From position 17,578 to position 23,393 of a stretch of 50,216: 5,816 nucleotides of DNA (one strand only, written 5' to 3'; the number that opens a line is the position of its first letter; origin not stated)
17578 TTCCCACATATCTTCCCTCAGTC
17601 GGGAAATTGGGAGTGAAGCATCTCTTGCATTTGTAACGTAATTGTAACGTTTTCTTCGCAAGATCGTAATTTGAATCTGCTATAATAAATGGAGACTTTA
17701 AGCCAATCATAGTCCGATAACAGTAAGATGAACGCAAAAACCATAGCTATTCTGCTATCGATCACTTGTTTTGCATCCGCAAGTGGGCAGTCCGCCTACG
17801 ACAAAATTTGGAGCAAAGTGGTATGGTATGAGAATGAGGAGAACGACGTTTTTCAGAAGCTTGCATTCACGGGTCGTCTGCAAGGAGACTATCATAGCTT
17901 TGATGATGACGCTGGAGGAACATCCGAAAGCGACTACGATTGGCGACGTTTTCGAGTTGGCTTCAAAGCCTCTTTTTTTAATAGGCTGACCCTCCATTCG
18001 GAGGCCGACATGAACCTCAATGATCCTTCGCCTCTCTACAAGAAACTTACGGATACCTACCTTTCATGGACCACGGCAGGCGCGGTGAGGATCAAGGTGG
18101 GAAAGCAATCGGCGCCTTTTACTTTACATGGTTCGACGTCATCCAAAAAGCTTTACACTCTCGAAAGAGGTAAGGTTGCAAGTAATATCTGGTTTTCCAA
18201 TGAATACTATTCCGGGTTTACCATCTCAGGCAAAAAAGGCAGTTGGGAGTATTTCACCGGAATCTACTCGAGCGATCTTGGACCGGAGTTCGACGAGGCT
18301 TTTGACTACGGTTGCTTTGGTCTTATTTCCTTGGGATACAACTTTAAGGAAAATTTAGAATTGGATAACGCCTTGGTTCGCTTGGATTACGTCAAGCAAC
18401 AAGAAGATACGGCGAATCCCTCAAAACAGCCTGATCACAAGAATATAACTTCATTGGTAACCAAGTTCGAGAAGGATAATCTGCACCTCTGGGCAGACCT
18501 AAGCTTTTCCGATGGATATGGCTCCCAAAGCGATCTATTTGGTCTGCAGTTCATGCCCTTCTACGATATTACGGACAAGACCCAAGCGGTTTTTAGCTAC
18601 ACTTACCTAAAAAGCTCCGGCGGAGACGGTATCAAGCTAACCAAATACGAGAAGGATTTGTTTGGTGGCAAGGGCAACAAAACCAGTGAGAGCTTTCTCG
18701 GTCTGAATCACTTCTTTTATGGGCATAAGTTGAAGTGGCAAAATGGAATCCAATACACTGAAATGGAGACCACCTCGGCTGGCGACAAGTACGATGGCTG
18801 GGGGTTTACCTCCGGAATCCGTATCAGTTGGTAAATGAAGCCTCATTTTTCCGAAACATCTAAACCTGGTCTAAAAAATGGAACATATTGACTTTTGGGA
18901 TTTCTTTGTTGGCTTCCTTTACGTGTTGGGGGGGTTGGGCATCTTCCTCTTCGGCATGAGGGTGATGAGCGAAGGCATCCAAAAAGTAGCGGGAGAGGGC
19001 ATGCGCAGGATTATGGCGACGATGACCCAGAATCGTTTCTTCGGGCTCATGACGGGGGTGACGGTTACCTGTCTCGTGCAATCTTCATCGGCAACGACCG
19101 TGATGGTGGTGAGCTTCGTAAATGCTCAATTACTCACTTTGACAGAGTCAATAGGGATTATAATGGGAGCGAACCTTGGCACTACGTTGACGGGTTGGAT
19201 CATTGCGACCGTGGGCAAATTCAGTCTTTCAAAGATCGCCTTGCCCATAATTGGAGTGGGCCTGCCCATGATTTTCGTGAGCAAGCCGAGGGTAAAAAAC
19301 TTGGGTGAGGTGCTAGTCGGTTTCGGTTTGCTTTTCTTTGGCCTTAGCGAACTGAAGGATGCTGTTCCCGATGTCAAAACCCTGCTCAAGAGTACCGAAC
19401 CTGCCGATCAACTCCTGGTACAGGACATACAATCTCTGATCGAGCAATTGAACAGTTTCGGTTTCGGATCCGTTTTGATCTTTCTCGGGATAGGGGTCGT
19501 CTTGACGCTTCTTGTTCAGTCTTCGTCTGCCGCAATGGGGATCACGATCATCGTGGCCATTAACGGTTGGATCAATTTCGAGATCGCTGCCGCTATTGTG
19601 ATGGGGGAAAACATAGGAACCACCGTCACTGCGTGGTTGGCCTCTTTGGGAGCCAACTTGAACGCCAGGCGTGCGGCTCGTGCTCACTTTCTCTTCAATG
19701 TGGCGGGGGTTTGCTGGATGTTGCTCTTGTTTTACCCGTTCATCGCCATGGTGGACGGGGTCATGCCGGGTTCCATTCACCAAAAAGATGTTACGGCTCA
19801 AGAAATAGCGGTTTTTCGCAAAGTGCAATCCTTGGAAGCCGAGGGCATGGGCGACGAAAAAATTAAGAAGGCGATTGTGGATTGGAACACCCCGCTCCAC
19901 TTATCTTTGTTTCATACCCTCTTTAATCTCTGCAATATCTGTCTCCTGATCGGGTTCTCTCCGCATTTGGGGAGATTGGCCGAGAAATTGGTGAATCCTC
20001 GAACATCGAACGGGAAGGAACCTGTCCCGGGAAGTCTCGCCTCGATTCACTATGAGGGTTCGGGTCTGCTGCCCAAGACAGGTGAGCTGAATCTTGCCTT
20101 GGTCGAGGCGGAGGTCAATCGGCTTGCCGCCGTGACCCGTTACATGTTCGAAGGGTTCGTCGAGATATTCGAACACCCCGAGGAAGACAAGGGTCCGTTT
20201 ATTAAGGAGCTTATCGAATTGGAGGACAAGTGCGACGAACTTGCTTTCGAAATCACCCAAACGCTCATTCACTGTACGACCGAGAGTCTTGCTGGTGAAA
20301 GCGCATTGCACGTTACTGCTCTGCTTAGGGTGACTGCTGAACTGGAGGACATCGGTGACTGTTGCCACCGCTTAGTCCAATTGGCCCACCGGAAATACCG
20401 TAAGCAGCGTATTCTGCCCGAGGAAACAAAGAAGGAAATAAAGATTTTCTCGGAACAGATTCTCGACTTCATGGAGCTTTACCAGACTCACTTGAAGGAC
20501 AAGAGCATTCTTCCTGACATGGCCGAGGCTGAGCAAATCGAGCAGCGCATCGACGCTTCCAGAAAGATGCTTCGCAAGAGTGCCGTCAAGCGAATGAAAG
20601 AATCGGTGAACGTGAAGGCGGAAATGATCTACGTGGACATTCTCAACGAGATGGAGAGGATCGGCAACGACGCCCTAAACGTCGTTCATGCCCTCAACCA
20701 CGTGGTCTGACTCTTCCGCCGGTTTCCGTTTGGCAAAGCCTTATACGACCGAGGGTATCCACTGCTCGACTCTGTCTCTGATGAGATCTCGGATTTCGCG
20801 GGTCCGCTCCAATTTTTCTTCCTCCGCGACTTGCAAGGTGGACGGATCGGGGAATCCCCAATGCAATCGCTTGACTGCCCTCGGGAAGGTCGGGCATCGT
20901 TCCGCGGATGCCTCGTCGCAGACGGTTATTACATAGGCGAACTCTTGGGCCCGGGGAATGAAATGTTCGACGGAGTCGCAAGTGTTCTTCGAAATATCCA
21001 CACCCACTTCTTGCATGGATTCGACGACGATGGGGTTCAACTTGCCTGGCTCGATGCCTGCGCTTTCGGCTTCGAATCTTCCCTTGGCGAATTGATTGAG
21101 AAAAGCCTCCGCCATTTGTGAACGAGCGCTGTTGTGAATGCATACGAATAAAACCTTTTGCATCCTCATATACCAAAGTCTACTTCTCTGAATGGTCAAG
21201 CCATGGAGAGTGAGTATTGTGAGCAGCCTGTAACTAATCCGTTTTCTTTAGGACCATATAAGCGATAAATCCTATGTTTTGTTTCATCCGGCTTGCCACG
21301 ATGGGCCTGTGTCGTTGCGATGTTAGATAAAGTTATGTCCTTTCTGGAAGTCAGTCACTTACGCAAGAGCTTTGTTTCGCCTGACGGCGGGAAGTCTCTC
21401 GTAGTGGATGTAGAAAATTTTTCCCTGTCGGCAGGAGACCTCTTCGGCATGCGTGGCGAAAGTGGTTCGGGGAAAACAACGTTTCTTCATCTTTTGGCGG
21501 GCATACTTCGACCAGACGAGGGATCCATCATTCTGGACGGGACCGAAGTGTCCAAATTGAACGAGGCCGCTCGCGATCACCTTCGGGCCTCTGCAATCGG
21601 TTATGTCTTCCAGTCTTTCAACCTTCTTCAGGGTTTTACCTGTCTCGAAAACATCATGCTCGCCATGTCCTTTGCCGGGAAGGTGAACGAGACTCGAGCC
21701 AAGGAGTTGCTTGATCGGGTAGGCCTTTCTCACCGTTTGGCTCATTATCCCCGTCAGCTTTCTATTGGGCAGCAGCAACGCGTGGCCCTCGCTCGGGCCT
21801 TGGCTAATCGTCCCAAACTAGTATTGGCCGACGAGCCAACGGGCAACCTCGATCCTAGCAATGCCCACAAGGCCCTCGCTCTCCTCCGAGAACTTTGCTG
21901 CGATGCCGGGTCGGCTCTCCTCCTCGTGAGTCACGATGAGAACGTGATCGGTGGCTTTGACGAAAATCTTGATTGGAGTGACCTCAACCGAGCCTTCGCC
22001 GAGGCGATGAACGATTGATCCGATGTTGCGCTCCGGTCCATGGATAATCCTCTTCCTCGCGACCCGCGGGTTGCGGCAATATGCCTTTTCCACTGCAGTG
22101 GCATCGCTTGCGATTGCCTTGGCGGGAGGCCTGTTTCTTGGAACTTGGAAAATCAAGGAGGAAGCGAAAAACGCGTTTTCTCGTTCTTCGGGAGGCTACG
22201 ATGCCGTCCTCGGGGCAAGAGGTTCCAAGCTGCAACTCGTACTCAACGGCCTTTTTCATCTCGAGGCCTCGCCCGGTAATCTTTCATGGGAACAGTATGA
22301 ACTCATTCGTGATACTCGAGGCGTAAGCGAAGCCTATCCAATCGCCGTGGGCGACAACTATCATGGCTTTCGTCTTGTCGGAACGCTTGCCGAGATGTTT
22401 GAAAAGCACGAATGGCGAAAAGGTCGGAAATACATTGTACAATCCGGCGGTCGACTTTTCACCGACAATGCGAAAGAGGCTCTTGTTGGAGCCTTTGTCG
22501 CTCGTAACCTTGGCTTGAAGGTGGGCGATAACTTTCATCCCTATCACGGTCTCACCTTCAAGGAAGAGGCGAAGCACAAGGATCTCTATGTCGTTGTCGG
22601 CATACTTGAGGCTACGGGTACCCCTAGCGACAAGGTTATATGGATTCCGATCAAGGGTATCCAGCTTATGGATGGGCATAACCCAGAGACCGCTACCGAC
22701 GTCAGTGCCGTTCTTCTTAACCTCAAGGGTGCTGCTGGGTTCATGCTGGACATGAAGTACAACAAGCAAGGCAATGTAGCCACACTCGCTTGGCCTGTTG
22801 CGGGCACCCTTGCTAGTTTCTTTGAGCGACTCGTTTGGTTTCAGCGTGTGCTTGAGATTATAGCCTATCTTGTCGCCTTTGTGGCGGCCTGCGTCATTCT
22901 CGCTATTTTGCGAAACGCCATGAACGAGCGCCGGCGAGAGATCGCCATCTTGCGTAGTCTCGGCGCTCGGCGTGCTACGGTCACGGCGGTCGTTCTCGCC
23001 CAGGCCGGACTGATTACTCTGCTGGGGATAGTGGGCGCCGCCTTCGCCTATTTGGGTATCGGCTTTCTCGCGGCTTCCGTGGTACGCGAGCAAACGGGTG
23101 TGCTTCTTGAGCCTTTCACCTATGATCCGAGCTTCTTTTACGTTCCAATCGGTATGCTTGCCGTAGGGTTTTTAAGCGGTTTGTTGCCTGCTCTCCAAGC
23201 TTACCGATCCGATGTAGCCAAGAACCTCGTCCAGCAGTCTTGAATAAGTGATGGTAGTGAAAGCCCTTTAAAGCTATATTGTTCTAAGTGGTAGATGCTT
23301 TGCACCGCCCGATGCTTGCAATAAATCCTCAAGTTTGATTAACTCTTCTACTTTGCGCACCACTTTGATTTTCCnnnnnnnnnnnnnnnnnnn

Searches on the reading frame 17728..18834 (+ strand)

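Call 12: search_protein_families(library=pfam, proteins=[window:17728-18834:+], max_evalue=0.001)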
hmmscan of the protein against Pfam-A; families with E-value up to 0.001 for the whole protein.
window:17728-18834:+ (368 aa): 1 family
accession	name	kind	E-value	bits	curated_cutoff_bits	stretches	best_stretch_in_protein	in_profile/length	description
PF07396.17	Porin_O_P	-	1e-13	51.7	20.9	1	48-181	4-143/370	Phosphate-selective porin O and P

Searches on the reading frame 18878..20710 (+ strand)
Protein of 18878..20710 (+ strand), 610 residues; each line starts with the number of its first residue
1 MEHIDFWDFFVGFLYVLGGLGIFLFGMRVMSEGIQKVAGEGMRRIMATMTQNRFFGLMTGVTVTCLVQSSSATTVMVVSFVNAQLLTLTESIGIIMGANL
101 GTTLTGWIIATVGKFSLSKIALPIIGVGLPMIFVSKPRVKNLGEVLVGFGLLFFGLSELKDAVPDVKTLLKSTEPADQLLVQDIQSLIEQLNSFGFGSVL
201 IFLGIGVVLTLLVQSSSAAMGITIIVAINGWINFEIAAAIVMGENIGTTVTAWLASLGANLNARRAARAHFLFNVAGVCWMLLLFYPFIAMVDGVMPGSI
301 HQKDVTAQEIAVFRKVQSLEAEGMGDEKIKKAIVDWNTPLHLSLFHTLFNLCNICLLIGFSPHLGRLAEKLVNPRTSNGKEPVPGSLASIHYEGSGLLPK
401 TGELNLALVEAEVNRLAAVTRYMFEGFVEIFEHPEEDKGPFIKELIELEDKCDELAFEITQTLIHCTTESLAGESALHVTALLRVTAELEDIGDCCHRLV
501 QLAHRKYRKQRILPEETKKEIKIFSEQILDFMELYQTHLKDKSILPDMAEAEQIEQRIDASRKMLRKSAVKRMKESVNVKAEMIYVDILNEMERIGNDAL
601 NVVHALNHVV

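Call 12: search_protein_families(library=pfam, proteins=[window:18878-20710:+], max_evalue=0.001)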
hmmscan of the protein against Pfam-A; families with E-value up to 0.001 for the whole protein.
window:18878-20710:+ (610 aa): 2 families
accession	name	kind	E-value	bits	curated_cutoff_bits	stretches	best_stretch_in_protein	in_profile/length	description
PF02690.20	Na_Pi_cotrans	-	1.2e-61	207.1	29.1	2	22-160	1-136/137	Na+/Pi-cotransporter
PF01895.24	PhoU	-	2.4e-11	44.3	23.5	1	413-501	1-87/89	PhoU domain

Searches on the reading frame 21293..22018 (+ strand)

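Call 11: search_protein_families(library=pfam, proteins=[window:21293-22018:+], max_evalue=0.001)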
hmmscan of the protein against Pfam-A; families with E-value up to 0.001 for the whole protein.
window:21293-22018:+ (241 aa): 2 families
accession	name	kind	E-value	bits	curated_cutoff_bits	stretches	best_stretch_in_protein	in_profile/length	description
PF00005.33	ABC_tran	-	6.5e-33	114.7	25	1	42-183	5-136/137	ABC transporter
PF13304.12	AAA_21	-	0.00022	21.8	27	0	152-218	234-302/304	AAA domain, putative AbiEii toxin, Type IV TA system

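Call 14: search_protein_families(library=ncbifam, proteins=[window:21293-22018:+], max_evalue=0.001)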
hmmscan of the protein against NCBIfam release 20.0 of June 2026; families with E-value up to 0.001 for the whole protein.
window:21293-22018:+ (241 aa): 187 families (the best 25 are shown)
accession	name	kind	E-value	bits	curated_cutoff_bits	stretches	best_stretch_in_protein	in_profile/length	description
TIGR02211.1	LolD_lipo_ex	equivalog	3.8e-57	193.3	307.75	1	18-228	2-214/221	lipoprotein-releasing ABC transporter ATP-binding protein LolD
TIGR02673.1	FtsE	equivalog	7.5e-51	172.8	264.85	1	39-220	20-201/214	cell division ATP-binding protein FtsE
NF008639.0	PRK11629.1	equivalog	3.3e-50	170.7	360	1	38-228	27-219/234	lipoprotein-releasing ABC transporter ATP-binding protein LolD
TIGR02982.1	heterocyst_DevA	subfamily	5.6e-50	170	295.8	1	18-219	2-205/220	ABC exporter ATP-binding subunit, DevA family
NF007879.0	PRK10584.1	equivalog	1.2e-49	169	336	1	17-226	6-217/228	putative ABC transporter ATP-binding protein YbbA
TIGR03608.1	L_ocin_972_ABC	subfamily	2.2e-46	157.9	254.85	1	35-224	11-202/206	putative bacteriocin export ABC transporter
NF038007.1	ABC_ATP_DarD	equivalog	1.5e-45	155.4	375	1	33-217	16-202/218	darobactin export ABC transporter ATP-binding protein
NF007826.0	PRK10535.1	equivalog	2e-41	142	966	1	16-219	3-207/648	macrolide ABC transporter ATP-binding protein/permease MacB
TIGR02315.1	ABC_phnC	equivalog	7.9e-41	140.1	266.1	1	18-216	2-206/243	phosphonate ABC transporter ATP-binding protein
NF007027.0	PRK09493.1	equivalog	2e-39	135.3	379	1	30-215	9-195/240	glutamine ABC transporter ATP-binding protein GlnQ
TIGR02314.1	ABC_MetN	equivalog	2.4e-39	135.3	499.7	1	39-219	22-204/343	methionine ABC transporter ATP-binding protein MetN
TIGR03005.1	ectoine_ehuA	equivalog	5.2e-39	134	345.4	1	36-217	14-208/252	ectoine/hydroxyectoine ABC transporter ATP-binding protein EhuA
NF040933.2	ABC_arch_GlcV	equivalog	6e-39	133.9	450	1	20-217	5-203/357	glucose ABC transporter ATP-binding protein GlcV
TIGR01186.1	proV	subfamily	8.4e-38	130.4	326.6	1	33-215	4-189/363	betaine/proline/choline family ABC transporter ATP-binding protein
TIGR03265.1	PhnT2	equivalog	1.1e-37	130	457.7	1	17-216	4-195/353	putative 2-aminoethylphosphonate ABC transporter ATP-binding protein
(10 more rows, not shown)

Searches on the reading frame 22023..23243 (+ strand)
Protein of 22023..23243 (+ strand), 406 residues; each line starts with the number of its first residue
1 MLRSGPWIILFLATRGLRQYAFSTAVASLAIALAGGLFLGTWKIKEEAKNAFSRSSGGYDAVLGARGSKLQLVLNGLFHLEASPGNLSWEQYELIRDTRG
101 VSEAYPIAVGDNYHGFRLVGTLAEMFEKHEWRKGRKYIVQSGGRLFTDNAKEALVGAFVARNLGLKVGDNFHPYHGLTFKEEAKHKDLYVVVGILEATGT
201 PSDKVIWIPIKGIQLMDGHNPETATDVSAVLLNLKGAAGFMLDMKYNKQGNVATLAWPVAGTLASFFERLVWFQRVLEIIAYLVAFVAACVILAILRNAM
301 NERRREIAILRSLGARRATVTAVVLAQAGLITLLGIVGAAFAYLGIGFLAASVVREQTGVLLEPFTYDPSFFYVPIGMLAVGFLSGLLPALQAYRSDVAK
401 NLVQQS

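Call 3: search_protein_families(library=pfam, proteins=[window:22023-23243:+], max_evalue=0.01)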
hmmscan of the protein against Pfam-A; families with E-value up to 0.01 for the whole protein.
window:22023-23243:+ (406 aa): 1 family
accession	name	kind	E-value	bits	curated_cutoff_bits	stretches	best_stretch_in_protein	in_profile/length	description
PF02687.27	FtsX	-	2.1e-18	67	25.5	1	279-396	2-118/120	FtsX-like permease C-terminal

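Call 4: search_protein_families(library=ncbifam, proteins=[window:22023-23243:+], max_evalue=0.01)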
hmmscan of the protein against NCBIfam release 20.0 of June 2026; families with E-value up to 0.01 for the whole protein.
window:22023-23243:+ (406 aa): 10 families
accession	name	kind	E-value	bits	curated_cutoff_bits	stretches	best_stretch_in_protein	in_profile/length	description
TIGR02212.1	lolCE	equivalog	4.4e-18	65.4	362.45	1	144-401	136-407/411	lipoprotein-releasing ABC transporter permease subunit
TIGR03434.1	ADOP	subfamily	4.3e-13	48.3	622.3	1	273-405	267-402/803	ADOP family duplicated permease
NF008357.0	PRK11146.1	exception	2.1e-08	33.4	439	1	136-337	131-332/414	lipoprotein-releasing ABC transporter permease subunit LolE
TIGR02213.1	lolE_release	exception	8.1e-08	31.5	540.35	1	136-336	128-328/411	lipoprotein-releasing ABC transporter permease subunit LolE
NF038346.1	FtsX_actino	exception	5.8e-05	22.6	250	1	262-392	168-300/308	permease-like cell division protein FtsX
NF041854.1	ABC_perm_YbbP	equivalog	6.2e-05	21.1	999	1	273-345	683-752/806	putative ABC transporter permease subunit YbbP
NF038347.1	FtsX_Gpos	exception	6.5e-05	22.4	225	1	264-391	158-288/296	permease-like cell division protein FtsX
NF007826.0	PRK10535.1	equivalog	0.0013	17.1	966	1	270-402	518-645/648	macrolide ABC transporter ATP-binding protein/permease MacB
NF008076.0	PRK10814.1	exception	0.0024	17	473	1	277-353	267-339/399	lipoprotein-releasing ABC transporter permease subunit LolC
TIGR00439.2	FtsX_Gneg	equivalog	0.0035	16.6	255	1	270-394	163-287/292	permease-like cell division protein FtsX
